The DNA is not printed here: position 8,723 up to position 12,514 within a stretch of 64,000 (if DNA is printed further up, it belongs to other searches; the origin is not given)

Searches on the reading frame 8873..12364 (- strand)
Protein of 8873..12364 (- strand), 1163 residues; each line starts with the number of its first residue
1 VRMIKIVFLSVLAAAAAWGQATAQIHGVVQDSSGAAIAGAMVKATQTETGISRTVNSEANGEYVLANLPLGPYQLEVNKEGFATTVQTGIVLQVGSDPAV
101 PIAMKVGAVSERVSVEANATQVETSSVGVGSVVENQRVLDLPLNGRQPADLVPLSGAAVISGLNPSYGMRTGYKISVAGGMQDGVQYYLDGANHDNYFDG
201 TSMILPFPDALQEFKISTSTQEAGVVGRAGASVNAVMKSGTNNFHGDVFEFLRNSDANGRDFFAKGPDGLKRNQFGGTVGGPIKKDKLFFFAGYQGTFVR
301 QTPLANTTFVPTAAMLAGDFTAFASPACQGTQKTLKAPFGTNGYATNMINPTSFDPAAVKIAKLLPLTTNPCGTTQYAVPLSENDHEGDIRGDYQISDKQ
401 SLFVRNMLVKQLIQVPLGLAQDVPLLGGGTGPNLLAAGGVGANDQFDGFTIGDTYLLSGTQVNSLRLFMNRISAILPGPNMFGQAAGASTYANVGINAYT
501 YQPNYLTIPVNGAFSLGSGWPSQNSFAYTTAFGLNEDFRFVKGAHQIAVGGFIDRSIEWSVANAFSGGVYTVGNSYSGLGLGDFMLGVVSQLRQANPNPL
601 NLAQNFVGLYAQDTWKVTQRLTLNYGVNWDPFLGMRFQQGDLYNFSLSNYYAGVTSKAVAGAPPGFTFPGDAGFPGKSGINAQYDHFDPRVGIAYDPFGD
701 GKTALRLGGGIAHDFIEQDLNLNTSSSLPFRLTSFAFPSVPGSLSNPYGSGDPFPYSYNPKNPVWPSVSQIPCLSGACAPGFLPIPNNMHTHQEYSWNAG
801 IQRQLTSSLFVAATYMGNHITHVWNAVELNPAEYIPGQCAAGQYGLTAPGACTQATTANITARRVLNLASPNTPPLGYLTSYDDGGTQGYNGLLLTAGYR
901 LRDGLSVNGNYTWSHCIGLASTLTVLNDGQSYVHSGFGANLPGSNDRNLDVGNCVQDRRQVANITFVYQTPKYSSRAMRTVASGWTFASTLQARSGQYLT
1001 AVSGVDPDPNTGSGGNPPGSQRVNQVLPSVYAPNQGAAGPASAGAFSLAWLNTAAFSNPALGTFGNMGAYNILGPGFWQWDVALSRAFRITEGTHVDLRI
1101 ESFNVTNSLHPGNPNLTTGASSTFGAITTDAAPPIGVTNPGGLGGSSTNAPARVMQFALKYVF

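Call 45: search_protein_families(library=pfam, proteins=[window:8873-12364:-], max_evalue=0.001)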
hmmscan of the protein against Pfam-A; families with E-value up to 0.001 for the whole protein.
window:8873-12364:- (1163 aa): 4 families
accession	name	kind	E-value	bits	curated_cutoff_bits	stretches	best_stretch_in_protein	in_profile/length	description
PF25183.1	OMP_b-brl_4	-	4.8e-168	561.6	30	1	236-1131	1-831/838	Outer membrane beta barrel domain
PF13620.12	CarboxypepD_reg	-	2.4e-19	69.9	32.3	1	24-104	1-81/82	Carboxypeptidase regulatory-like domain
PF13715.12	CarbopepD_reg_2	-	6.8e-06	26.5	32.2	1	25-87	1-60/88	CarboxypepD_reg-like domain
PF17210.9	SdrD_B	-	0.00023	21.8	29.7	1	29-88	16-77/112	SdrD B-like domain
